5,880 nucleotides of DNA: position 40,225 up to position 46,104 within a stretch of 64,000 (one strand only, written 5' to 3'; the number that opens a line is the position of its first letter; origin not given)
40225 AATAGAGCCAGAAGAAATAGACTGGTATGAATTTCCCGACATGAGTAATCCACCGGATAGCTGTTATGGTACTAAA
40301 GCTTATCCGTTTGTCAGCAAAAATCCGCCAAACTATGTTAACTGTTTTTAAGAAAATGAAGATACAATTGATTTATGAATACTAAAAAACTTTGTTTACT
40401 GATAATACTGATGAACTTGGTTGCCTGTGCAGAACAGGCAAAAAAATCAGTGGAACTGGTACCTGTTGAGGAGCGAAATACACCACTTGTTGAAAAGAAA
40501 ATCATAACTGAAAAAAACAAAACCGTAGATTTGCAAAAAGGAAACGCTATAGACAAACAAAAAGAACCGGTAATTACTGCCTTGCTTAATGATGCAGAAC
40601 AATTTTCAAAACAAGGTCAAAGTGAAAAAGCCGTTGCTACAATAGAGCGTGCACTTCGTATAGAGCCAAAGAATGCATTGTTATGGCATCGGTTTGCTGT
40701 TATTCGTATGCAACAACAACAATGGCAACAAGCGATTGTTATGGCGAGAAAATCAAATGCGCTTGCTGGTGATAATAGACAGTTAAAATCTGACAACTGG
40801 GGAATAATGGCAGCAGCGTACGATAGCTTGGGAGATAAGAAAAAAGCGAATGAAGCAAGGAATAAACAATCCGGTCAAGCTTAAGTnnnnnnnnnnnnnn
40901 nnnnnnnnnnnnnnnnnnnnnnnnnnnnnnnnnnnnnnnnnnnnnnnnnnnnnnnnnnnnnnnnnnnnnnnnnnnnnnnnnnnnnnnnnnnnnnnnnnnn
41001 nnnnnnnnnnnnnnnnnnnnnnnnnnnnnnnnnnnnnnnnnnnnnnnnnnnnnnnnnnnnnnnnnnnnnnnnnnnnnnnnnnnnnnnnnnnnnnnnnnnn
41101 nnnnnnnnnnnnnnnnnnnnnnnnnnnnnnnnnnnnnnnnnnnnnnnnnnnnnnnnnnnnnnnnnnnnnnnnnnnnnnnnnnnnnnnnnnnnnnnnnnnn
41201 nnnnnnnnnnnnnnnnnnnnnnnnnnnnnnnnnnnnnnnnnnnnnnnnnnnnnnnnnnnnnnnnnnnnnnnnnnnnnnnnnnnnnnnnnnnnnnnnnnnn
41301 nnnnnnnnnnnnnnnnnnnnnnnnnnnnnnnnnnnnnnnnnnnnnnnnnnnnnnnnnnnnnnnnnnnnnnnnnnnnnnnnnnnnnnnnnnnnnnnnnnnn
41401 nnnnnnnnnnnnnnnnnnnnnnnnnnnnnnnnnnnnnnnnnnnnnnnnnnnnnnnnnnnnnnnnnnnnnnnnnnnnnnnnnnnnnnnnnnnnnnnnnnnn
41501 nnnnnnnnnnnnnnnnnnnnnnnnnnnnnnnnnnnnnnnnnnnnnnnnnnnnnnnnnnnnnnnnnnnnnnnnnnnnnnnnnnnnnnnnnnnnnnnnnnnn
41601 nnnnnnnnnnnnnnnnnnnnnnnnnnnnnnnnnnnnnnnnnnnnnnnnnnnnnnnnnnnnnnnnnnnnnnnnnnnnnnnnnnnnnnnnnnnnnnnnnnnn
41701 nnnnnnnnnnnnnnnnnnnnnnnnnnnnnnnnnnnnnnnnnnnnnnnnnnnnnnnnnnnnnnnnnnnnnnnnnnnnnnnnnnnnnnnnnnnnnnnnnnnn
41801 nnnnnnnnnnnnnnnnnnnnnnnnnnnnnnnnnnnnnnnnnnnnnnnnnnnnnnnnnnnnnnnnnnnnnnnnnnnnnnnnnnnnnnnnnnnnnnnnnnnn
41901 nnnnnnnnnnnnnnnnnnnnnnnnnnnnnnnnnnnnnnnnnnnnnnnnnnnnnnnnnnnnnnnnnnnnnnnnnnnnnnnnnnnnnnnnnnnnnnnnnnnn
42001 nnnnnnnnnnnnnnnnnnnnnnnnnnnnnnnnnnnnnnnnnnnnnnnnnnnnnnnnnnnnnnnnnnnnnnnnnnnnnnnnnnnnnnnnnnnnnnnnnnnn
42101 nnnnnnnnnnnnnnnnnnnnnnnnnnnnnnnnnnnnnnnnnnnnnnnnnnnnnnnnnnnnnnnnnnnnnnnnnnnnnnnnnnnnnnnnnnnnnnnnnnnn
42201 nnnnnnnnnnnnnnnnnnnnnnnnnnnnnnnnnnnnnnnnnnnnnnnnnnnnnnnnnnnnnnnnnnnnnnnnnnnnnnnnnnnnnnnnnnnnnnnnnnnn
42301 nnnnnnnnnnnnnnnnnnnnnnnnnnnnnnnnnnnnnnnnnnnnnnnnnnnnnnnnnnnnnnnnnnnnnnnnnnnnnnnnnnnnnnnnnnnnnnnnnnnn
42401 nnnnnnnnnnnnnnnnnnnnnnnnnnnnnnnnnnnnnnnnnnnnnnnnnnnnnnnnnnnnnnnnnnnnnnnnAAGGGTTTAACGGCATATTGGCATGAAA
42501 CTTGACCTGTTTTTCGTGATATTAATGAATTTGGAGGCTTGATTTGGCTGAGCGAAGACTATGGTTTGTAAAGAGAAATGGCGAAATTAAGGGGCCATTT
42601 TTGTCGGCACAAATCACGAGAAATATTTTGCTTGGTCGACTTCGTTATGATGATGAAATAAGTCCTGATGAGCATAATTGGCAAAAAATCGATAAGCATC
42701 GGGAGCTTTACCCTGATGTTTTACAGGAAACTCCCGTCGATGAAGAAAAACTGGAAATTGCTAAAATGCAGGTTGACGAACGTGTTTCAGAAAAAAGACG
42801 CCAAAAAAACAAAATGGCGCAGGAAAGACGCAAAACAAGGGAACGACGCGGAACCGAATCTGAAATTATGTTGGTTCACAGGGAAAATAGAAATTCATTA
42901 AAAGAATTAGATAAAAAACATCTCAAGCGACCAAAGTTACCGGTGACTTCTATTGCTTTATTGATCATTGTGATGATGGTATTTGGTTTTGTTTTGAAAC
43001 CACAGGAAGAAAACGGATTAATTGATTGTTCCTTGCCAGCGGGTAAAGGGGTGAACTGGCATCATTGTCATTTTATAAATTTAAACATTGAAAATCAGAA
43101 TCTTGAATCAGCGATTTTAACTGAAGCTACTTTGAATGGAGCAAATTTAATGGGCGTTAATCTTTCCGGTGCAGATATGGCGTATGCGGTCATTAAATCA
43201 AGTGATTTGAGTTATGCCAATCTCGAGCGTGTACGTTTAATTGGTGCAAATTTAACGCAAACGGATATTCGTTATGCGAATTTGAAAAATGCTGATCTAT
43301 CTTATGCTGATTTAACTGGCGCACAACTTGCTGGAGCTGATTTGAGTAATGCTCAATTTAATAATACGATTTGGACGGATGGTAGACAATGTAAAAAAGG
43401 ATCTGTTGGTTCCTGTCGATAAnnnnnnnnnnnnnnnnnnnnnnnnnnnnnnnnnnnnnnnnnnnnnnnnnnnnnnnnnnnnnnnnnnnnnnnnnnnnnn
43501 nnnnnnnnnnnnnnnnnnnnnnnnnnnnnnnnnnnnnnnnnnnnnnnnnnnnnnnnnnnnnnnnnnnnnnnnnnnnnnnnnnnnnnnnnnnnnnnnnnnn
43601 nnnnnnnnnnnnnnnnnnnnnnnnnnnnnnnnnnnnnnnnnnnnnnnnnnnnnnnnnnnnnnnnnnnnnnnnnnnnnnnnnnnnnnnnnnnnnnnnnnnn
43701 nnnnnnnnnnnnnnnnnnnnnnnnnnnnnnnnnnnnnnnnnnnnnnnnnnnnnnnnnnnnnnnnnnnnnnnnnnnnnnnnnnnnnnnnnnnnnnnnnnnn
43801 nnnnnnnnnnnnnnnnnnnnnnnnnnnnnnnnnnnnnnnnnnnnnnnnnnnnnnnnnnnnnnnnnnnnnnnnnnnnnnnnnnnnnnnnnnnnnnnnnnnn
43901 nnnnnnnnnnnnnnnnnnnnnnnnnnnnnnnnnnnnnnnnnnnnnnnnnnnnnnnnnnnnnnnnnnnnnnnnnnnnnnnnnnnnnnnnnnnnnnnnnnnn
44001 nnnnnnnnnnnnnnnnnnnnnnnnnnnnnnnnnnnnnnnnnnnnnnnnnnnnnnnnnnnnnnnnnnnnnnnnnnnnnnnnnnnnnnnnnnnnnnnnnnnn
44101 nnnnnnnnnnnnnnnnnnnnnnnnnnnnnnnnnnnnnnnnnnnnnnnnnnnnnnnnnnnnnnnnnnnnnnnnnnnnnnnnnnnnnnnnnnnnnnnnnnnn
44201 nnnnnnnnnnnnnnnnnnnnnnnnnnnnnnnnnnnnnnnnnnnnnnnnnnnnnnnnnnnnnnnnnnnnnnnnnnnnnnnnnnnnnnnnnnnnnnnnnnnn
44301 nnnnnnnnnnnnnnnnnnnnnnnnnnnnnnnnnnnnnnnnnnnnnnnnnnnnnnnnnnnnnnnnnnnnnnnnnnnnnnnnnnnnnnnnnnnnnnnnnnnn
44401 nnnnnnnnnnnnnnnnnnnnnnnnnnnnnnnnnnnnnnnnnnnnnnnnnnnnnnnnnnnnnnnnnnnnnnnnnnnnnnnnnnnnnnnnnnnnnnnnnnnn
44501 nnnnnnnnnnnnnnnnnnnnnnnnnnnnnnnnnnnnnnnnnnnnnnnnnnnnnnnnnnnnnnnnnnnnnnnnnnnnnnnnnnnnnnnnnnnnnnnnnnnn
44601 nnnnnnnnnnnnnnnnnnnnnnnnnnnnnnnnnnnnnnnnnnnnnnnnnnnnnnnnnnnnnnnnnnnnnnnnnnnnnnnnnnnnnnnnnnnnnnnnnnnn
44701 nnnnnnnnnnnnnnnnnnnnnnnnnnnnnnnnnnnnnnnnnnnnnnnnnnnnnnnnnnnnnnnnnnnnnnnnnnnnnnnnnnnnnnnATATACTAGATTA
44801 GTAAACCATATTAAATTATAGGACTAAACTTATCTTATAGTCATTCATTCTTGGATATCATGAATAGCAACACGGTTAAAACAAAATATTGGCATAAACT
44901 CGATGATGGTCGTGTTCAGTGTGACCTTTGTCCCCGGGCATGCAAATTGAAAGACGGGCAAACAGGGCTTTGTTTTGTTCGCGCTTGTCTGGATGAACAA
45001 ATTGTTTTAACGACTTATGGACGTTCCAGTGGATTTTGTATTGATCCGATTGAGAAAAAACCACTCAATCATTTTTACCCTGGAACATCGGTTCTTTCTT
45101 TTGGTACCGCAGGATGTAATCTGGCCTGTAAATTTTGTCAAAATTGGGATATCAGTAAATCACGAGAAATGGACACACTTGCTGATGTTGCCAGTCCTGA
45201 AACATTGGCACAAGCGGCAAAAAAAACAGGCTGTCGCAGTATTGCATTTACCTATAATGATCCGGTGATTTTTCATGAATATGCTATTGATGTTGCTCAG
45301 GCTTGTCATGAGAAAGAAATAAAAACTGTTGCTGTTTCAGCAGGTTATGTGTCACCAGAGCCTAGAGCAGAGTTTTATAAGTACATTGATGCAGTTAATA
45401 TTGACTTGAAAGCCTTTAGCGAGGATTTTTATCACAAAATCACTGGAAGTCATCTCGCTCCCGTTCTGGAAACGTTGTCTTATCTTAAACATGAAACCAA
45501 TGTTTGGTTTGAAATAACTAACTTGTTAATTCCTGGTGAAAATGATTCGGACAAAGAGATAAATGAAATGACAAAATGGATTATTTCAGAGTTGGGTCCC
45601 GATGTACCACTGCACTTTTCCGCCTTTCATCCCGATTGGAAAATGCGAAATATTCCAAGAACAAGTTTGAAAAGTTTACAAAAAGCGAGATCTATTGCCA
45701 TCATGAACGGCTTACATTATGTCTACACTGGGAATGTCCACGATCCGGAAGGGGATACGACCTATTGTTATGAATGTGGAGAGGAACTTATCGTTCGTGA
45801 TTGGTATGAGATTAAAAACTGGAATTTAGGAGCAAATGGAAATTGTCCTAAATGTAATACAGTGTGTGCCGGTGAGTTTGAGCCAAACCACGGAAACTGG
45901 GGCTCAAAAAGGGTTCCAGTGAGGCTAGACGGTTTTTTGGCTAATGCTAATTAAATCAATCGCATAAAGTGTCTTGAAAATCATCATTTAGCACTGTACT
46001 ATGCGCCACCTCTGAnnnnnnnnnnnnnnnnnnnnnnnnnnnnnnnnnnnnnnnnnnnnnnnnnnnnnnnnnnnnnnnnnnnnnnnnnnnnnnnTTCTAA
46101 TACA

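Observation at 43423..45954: AmmeMemoRadiSam system with Memo-like and AMMECR1 components fused into one 454-aa protein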

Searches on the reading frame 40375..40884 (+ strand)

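Call 41: search_protein_families(library=pfam, proteins=[window:40375-40884:+], max_evalue=0.001)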
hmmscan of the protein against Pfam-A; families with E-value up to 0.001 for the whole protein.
window:40375-40884:+ (169 aa): 9 families
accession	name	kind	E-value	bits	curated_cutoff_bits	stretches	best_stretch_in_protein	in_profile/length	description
PF00515.34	TPR_1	-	1e-06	28.8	27.8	0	69-100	3-34/34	Tetratricopeptide repeat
PF07719.23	TPR_2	-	1.6e-06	28.2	27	0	78-100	12-34/34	Tetratricopeptide repeat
PF13431.12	TPR_17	-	7e-06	26.4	24.4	0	91-121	3-33/34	Tetratricopeptide repeat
PF13428.12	TPR_14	-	8.7e-06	26.4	23.5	0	76-108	10-42/44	Tetratricopeptide repeat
PF13181.12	TPR_8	-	1.7e-05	25.1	25.7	0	78-100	12-34/34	Tetratricopeptide repeat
PF14559.12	TPR_19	-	4.3e-05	24.2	25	1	79-131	3-55/68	Tetratricopeptide repeat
PF13371.12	TPR_9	-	6.4e-05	23.3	35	1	80-121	8-49/73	Tetratricopeptide repeat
PF13424.12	TPR_12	-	7.1e-05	23.4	30.1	0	101-160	3-66/77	Tetratricopeptide repeat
PF13429.12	TPR_15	-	0.00064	19.7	26.2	1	73-160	152-235/280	Tetratricopeptide repeat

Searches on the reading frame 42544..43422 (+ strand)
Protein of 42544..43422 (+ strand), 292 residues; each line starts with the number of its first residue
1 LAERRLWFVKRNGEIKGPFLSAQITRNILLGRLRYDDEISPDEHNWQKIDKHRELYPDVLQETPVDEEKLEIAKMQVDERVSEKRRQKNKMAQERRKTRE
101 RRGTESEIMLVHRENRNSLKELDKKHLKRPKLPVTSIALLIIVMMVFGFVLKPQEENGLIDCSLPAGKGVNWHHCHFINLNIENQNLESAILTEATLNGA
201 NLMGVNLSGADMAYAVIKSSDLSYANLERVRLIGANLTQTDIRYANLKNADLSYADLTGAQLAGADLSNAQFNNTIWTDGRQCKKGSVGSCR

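Call 41: search_protein_families(library=pfam, proteins=[window:42544-43422:+], max_evalue=0.001)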
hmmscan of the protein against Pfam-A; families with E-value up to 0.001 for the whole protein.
window:42544-43422:+ (292 aa): 3 families
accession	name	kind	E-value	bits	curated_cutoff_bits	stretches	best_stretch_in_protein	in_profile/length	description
PF00805.28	Pentapeptide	-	5.5e-23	80.6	20.2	3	243-275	4-36/40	Pentapeptide repeats (8 copies)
PF13599.13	Pentapeptide_4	-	5.6e-14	52.4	38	2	218-275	14-71/78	Pentapeptide repeat region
PF13576.12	Pentapeptide_3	-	1.6e-06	28.6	27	0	234-275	3-47/48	Pentapeptide repeats (9 copies)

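Call 79: search_protein_families(library=padloc, proteins=[window:42544-43422:+], max_evalue=0.001)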
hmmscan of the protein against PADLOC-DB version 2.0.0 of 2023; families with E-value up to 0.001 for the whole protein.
window:42544-43422:+ (292 aa): 0 families

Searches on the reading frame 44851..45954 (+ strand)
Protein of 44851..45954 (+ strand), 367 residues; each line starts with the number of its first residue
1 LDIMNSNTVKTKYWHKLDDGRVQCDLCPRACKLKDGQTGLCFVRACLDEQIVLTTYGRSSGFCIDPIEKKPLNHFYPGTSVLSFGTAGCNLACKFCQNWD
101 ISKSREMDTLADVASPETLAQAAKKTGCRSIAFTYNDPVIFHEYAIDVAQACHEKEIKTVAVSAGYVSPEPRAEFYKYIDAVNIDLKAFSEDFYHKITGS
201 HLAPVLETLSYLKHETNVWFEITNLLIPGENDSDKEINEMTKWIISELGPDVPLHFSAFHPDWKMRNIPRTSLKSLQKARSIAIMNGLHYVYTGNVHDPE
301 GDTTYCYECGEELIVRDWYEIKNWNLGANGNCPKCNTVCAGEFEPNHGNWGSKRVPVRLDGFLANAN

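Call 3: search_protein_families(library=ncbifam, proteins=[window:44851-45954:+], max_evalue=0.01)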
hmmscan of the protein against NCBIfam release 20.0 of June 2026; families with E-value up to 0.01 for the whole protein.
window:44851-45954:+ (367 aa): 22 families
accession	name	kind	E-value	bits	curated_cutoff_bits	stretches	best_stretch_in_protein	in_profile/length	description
TIGR04337.1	AmmeMemoSam_rS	hypoth_equivalog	6.3e-197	653.4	220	1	11-359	1-349/349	AmmeMemoRadiSam system radical SAM enzyme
TIGR02493.1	PFLA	equivalog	1.4e-18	67.2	231.75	1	77-244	14-183/235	pyruvate formate-lyase-activating protein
TIGR02494.1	PFLE_PFLC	subfamily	1.6e-14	53.8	174.35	1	136-260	132-255/293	glycyl-radical enzyme activating protein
TIGR04041.1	activase_YjjW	hypoth_equivalog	2.4e-13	50.1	250.2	1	140-263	121-242/276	YjjW family glycine radical enzyme activase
NF033719.1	ind_deCO2_activ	equivalog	3.5e-11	43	425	1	131-245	133-246/302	indoleacetate decarboxylase activase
NF048010.1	SfplDhtActHpsHDes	equivalog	1e-10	40.9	430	1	135-260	139-264/298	(2S)-3-sulfopropanediol dehydratase activating enzyme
TIGR02495.1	NrdG2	equivalog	2.3e-10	40.1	131.15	1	76-245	13-181/193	anaerobic ribonucleoside-triphosphate reductase activating protein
NF033717.2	HPDL_rSAM_activ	equivalog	2.8e-10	39.9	420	1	131-243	134-247/311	4-hydroxyphenylacetate decarboxylase activase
TIGR04395.1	cutC_activ_rSAM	equivalog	4.6e-10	39.3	360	1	134-244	136-245/309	choline TMA-lyase-activating enzyme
NF008356.0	PRK11145.1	equivalog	3.3e-09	36.4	375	1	81-244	23-188/246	pyruvate formate lyase 1-activating protein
NF043069.1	T4HPD_activ_SAM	equivalog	6.4e-09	35.6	425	1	130-245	126-240/299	trans-4-hydroxy-L-proline dehydratase activase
TIGR02666.1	moaA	equivalog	2.3e-08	33.4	284.05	1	86-246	17-182/336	GTP 3',8-cyclase MoaA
TIGR04003.1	rSAM_BssD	equivalog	4.8e-08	32.5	496.45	1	129-244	129-244/314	[benzylsuccinate synthase]-activating enzyme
NF048008.1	SfplDhtActHpfHKleb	equivalog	4.9e-08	32.6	500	1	134-252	133-250/308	(2S)-3-sulfopropanediol dehydratase activating enzyme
TIGR02668.1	moaA_archaeal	equivalog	2.9e-07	29.8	325.25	1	86-248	17-177/303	GTP 3',8-cyclase MoaA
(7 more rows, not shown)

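Call 4: search_protein_families(library=pfam, proteins=[window:44851-45954:+], max_evalue=0.01)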
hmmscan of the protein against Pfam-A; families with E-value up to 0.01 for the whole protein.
window:44851-45954:+ (367 aa): 2 families
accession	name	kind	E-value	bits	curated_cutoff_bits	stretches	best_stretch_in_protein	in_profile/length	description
PF04055.27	Radical_SAM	-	1.7e-19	71.1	29.5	1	86-237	4-162/166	Radical SAM superfamily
PF13353.11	Fer4_12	-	2.2e-05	25.2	22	1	78-186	5-115/137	4Fe-4S single cluster domain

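Call 34: search_solved_structures(query=window:44851-45954:+, max_evalue=0.001)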
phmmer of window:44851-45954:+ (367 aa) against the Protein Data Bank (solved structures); distinct sequences matched with E-value up to 0.001: 3.
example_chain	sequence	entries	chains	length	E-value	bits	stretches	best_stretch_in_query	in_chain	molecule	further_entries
3c8f_A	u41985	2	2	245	3.3e-07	32.8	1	77-242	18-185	Pyruvate formate-lyase 1-activating enzyme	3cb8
8fo0_A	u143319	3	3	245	7.8e-06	28.3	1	77-242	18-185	Pyruvate formate-lyase 1-activating enzyme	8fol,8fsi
9dfn_A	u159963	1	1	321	0.00047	22.4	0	80-193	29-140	Radical SAM core domain-containing protein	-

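Call 52: find_related_loci(query=A2, collection=metagenome_contigs, flank=5000)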
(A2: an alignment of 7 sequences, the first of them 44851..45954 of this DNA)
Query A2 (367 aa) in metagenome_contigs; peptide patterns used: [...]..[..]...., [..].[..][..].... (x = any residue, [..] = any of these).
600 stretches matched a pattern (row limit reached: there are more); 596 encode a relative of the query (tblastn E <= 1e-3); the best 80 are kept; 80 distinct loci.
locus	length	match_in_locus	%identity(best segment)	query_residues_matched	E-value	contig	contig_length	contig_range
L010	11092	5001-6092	69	1-364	0e+0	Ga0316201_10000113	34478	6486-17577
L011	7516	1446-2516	70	1-357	0e+0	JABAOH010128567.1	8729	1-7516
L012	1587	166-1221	73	8-359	0e+0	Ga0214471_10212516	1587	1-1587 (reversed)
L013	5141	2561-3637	69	5-363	0e+0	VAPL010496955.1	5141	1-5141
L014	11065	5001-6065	69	8-362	8e-178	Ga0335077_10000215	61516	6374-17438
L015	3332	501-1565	69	5-359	0e+0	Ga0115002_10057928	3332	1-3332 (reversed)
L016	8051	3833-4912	68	3-362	2e-176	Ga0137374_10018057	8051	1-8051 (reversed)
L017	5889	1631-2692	69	6-359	7e-178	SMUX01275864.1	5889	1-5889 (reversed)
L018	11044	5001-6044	69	12-359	5e-174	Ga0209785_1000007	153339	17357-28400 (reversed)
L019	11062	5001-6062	67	6-359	3e-173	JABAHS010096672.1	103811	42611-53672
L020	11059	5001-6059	69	7-359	5e-172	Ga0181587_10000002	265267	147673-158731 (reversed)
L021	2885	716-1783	66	5-360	0e+0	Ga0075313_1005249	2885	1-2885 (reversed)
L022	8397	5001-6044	68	7-354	8e-172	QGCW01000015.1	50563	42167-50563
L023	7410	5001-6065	66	5-359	8e-171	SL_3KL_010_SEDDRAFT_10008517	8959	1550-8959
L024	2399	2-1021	67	20-359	0e+0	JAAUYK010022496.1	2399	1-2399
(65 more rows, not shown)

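Call 62: find_homologous_proteins(query=window:44851-45954:+, max_evalue=1e-10)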
Query window:44851-45954:+ (367 aa): 8000 proteins with E <= 1e-10 among 8000 candidates; the best 120 are listed.
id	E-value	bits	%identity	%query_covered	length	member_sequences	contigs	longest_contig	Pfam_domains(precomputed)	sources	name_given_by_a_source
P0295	4.4e-222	755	86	99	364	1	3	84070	PF04055.28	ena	-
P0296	5.3e-221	751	84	99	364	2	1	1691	PF04055.28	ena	-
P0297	9.6e-221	751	85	99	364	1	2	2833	PF04055.28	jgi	jgi:pyruvate formate lyase activating enzyme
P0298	8.4e-220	748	86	96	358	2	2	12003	PF04055.28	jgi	jgi:pyruvate formate lyase activating enzyme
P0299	1.2e-219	747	86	97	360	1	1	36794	PF04055.28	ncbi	-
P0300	1.5e-218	743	86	96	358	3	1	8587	PF04055.28,PF13353.12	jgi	jgi:pyruvate formate lyase activating enzyme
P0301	8.7e-218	741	83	99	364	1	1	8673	PF04055.28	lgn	-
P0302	1.5e-216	737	84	97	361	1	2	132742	PF04055.28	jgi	jgi:pyruvate formate lyase activating enzyme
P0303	1.9e-216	736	84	97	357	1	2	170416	PF04055.28,PF13353.12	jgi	jgi:pyruvate formate lyase activating enzyme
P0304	2.6e-216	736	85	96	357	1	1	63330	PF04055.28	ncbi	-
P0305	3.9e-216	735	85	96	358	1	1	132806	PF04055.28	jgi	jgi:pyruvate formate lyase activating enzyme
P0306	4.9e-216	735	83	99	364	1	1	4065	PF04055.28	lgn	-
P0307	6.9e-216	735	85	96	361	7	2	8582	PF04055.28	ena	-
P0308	1.6e-215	733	84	96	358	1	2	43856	PF04055.28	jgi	-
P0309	2.0e-215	733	84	97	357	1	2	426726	PF04055.28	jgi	jgi:pyruvate formate lyase activating enzyme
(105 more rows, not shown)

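Call 72: predict_structure(alignment_id=A3)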
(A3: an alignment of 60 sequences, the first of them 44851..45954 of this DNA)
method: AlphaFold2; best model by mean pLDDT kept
length: 367 residues; sequences in the alignment: 60
mean_pLDDT: 80.7   pTM: 0.81
mean pLDDT of the five models: 80.7, 80.4, 79.0, 78.5, 78.5
residues with pLDDT >= 90: 170; 70-90: 103; 50-70: 59; < 50: 35
segments of 3 or more residues with pLDDT < 50: 1-5, 86-109, 137-140
pLDDT, mean of each block of 10 residues (from residue 1): 49 71 61 70 69 59 85 94 63 40 42 77 93 65 81 95 77 87 91 81 92 96 93 96 98 91 70 96 98 93 97 94 93 96 90 79 57
secondary structure, 60 per line:
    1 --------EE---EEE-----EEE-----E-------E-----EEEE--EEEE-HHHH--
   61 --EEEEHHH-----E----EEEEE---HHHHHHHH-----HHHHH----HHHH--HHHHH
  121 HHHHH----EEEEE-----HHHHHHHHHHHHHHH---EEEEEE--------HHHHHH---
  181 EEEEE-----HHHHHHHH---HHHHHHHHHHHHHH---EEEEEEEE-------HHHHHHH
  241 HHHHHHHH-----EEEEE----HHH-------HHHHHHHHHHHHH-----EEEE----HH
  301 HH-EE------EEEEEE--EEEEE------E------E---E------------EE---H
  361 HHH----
elements in order: E14-16 E22-24 E44-47 E50-53 H55-58 E63-66 E80-84 H88-95 H101-105 H110-113 H116-125 E130-134 H140-154 E158-163 H172-177 E181-185 H191-198 H202-215 E219-226 H234-248 E254-258 H273-285 E291-294 H299-302 E312-317 E320-324 H360-363

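Call 79: search_protein_families(library=padloc, proteins=[window:44851-45954:+], max_evalue=0.001)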
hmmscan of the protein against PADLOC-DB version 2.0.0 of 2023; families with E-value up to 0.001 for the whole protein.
window:44851-45954:+ (367 aa): 2 families
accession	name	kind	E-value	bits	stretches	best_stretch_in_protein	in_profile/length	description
PDLC02903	pVip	-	1.2e-05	22.9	1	86-197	7-111/257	Viperins not associated with kinases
PDLC02904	pVip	-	2.7e-05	21.8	1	87-198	11-119/262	Viperins associated with kinases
